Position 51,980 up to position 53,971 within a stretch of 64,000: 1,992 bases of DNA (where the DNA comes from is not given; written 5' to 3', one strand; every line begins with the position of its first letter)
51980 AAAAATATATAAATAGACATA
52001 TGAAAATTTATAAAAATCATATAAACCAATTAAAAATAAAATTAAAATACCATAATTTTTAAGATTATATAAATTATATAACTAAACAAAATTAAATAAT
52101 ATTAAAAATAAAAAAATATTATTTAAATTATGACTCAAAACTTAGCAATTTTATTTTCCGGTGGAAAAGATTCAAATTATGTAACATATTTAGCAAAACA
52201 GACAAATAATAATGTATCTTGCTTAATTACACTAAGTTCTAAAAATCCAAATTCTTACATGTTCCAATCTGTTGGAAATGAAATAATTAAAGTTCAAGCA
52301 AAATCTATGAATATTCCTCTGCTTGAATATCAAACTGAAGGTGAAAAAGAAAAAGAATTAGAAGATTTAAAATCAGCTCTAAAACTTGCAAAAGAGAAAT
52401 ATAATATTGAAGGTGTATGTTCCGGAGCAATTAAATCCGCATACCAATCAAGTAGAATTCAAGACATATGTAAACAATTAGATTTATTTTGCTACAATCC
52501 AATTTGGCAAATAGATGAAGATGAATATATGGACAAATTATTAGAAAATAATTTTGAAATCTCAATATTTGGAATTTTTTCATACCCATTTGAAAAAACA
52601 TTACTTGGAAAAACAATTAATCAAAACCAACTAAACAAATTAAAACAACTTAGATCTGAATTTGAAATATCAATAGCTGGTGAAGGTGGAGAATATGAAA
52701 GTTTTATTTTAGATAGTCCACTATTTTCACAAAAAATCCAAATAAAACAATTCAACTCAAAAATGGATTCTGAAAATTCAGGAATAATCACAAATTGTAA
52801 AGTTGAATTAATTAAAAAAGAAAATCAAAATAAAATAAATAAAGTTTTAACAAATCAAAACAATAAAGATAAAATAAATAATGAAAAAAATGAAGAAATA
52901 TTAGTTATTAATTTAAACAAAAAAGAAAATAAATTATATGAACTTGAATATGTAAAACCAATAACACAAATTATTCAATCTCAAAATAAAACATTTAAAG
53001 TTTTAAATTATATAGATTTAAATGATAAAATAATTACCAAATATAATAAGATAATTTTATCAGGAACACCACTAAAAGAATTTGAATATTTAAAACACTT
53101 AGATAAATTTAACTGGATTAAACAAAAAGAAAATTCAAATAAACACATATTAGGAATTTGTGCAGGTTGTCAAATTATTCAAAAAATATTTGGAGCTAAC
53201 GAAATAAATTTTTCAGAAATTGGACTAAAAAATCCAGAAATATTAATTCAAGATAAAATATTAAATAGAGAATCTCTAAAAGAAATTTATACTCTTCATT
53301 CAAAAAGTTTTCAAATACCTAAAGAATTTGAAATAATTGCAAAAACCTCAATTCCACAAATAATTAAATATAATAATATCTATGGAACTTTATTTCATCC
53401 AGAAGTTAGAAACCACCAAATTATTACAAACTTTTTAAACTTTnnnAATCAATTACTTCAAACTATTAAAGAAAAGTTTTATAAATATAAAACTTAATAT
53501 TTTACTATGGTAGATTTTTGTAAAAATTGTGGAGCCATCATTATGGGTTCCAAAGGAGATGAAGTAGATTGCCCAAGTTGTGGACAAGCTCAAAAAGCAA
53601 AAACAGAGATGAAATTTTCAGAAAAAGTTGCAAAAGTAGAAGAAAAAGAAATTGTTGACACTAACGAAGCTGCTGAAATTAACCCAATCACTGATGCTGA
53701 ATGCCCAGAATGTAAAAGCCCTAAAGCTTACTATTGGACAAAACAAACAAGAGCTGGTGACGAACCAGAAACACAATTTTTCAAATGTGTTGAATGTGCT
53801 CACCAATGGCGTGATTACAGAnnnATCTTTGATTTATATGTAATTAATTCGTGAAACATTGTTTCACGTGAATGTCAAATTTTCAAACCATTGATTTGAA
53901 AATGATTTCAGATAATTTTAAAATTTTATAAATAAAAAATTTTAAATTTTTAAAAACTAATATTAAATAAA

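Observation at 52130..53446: Fusion of a Dph6/MJ0570-type PP-loop ATPase with a class-I glutamine amidotransferase; possible glutamine-dependent diphthamide synthetase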

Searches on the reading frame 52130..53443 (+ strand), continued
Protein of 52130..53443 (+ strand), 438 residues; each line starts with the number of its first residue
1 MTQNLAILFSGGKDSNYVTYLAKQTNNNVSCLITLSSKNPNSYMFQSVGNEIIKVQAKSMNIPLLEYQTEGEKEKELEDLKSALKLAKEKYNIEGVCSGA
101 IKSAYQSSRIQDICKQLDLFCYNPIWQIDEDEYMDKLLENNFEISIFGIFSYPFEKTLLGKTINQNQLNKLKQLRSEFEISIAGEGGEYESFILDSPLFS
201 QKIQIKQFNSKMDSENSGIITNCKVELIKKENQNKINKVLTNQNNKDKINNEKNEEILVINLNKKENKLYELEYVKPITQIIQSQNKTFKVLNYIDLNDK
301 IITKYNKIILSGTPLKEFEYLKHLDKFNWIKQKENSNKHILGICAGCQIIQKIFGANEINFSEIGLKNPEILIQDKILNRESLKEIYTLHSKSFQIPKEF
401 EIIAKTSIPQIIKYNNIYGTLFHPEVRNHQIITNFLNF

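Call 64: search_solved_structures(query=window:52130-53443:+, show_alignments=2, max_evalue=0.00001)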
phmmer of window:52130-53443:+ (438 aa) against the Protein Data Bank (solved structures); distinct sequences matched with E-value up to 0.00001: 4.
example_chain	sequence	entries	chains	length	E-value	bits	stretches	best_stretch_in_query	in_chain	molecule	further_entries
3rjz_A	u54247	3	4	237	8.4e-49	170.1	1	4-208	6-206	N-type ATP pyrophosphatase superfamily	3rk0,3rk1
2d13_A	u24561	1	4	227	9.7e-47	163.3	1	4-210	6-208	hypothetical protein PH1257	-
2d7j_A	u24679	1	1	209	8.8e-07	31.7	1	330-429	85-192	GMP synthase [glutamine-hydrolyzing] subunit A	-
1wl8_A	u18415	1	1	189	3.1e-06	29.9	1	330-429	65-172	GMP synthase [glutamine-hydrolyzing] subunit A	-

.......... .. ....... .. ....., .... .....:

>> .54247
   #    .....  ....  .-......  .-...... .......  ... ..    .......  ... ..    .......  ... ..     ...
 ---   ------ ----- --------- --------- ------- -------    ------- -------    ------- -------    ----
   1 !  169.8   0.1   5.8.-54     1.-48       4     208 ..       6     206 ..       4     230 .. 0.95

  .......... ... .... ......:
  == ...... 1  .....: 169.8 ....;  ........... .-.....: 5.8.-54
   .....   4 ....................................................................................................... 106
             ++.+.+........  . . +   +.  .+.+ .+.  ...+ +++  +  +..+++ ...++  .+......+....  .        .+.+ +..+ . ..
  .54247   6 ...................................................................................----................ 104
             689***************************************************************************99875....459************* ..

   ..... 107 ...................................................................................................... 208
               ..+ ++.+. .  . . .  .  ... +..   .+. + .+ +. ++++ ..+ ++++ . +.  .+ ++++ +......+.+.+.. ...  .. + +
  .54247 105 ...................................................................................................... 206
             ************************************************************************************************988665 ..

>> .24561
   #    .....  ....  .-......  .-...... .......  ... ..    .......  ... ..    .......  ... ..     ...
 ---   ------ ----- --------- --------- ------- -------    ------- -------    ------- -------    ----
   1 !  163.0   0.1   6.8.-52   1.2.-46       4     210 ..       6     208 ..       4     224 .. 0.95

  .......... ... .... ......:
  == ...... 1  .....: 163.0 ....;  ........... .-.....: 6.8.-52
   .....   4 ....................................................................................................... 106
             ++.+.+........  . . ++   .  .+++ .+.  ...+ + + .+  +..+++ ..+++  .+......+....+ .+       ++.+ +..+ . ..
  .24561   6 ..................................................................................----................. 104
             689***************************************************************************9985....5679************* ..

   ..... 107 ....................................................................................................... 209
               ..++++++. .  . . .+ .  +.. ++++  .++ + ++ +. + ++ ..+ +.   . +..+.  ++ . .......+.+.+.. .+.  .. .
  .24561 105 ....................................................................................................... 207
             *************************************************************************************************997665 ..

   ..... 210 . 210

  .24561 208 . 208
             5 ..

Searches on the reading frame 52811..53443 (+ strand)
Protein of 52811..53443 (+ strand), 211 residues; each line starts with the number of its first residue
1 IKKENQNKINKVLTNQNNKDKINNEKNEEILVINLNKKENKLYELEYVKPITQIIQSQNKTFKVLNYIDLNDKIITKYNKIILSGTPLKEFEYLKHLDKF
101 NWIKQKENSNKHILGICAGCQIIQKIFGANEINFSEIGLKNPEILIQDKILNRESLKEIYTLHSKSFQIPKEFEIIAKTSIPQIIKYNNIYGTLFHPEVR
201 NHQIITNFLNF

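Call 3: search_protein_families(library=pfam, proteins=[window:52811-53443:+], max_evalue=1)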
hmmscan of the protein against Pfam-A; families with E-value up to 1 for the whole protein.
window:52811-53443:+ (211 aa): 6 families
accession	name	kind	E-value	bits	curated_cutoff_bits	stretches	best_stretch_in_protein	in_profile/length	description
PF00117.34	GATase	-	3.1e-13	50.3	22.8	1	47-202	9-176/190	Glutamine amidotransferase class-I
PF07685.20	GATase_3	-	0.00036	20.6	27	1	63-127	25-93/196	CobB/CobQ-like glutamine amidotransferase domain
PF15045.11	Clathrin_bdg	-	0.0081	16.5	22.5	1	56-108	25-76/80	Clathrin-binding box of Aftiphilin, vesicle trafficking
PF00548.26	Peptidase_C3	-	0.095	13.1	22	0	23-67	97-142/174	3C cysteine protease (picornain 3C)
PF10955.13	Fin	-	0.28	11.9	23.7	0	90-121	28-59/76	Anti-sigma-F factor Fin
PF01174.25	SNO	-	0.37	11.1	27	0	105-133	63-91/188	SNO glutamine amidotransferase family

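Call 4: search_protein_families(library=ncbifam, proteins=[window:52811-53443:+], max_evalue=1)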
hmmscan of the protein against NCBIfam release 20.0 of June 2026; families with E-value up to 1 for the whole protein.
window:52811-53443:+ (211 aa): 20 families
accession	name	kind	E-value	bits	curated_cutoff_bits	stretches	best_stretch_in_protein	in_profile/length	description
TIGR00888.1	guaA_Nterm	equivalog_domain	2.2e-13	50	172.15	1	46-207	9-179/188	glutamine-hydrolyzing GMP synthase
NF001975.0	PRK00758.1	equivalog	5.1e-12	45.8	198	1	72-208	37-178/185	GMP synthase subunit A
NF000848.1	PRK00074.1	equivalog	1.3e-10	40.5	400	1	47-208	10-183/512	glutamine-hydrolyzing GMP synthase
NF005072.0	PRK06490.1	equivalog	3.9e-10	39.1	339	1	78-202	59-190/251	glutamine amidotransferase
TIGR01855.1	IMP_synth_hisH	equivalog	3.6e-08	33.4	105.4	2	58-124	17-85/198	imidazole glycerol phosphate synthase subunit HisH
NF005367.0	PRK06895.1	equivalog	1.2e-07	31.8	265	1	52-199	18-172/190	anthranilate synthase component II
NF005458.0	PRK07053.1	equivalog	1.2e-07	31.3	250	1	77-204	47-185/234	glutamine amidotransferase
NF001989.1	PRK00784.1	equivalog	4.5e-06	25.6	273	1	62-210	272-435/480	cobyric acid synthase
TIGR01368.1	CPSaseIIsmall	equivalog_domain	1e-05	24.7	307.35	1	4-198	149-340/361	glutamine-hydrolyzing carbamoyl-phosphate synthase small subunit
NF006098.0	PRK08250.1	equivalog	4.7e-05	23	301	1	88-202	62-185/239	glutamine amidotransferase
NF011201.0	PRK14607.1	equivalog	9.8e-05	21.2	670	1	107-210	70-187/534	bifunctional anthranilate synthase component II/anthranilate phosphoribosyltransferase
NF009475.0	PRK12838.1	equivalog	0.00016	20.7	221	1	10-198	142-334/359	carbamoyl phosphate synthase small subunit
NF010608.0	PRK14004.1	equivalog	0.00021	21.1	216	2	179-210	174-208/210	imidazole glycerol phosphate synthase subunit HisH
NF006562.0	PRK09065.1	equivalog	0.00025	20.6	205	1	100-203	80-194/242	glutamine amidotransferase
NF010050.0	PRK13526.1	equivalog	0.0019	17.9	181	1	94-208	57-175/179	glutamine amidotransferase subunit PdxT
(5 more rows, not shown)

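Call 52: search_protein_representatives(alignment_id=A2)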
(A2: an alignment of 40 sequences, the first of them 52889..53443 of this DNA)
Query: 40 sequences, 185 profile positions. Proteins with E-value up to 0.001 (for the whole library): 10300; up to 1e-10: 1687; up to 1e-30: 288. The best 150 are listed.
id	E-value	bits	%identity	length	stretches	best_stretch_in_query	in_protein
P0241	1.0e-70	253.7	-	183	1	1-182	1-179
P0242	1.5e-69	249.8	-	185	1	1-183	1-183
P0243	1.4e-66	240.2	-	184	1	1-183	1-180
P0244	5.7e-66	238.2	-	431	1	2-183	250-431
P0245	2.5e-65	236.1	-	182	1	1-182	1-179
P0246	7.0e-63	228.1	-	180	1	1-181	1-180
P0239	1.1e-62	227.5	-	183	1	1-183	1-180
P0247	3.7e-62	225.7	-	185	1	1-182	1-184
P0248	9.4e-62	224.4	-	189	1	1-184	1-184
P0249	1.5e-61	223.8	-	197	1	1-183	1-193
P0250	2.5e-61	223.0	-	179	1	1-182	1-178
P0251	4.5e-61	222.2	-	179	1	1-183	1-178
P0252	9.2e-61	221.2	-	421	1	3-183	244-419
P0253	2.5e-60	219.8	-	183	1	1-183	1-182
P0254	5.6e-60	218.6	-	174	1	1-183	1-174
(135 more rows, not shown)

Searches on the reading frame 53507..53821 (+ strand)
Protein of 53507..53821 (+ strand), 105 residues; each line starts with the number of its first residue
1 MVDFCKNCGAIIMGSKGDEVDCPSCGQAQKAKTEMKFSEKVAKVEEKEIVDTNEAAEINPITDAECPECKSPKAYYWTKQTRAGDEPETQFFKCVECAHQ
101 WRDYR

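Call 49: search_protein_families(library=pfam, proteins=[window:53507-53821:+], max_evalue=0.001)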
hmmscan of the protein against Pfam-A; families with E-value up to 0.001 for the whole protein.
window:53507-53821:+ (105 aa): 4 families
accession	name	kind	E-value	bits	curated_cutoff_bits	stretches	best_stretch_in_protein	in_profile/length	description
PF01096.23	Zn_ribbon_TFIIS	-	1e-17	64.1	21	1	64-102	1-39/39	Transcription factor S-II (TFIIS)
PF08274.17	Zn_Ribbon_YjdM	-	7.2e-05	23.2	30.8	1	65-101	4-29/30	PhnA Zinc-Ribbon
PF21349.2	RUBY_RBDX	-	0.00014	21.7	26.5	0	5-29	3-26/30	Rubrerythrin, rubredoxin-like domain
PF13248.11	Zn_ribbon_3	-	0.0002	21.2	27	0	19-27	2-10/26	zinc-ribbon domain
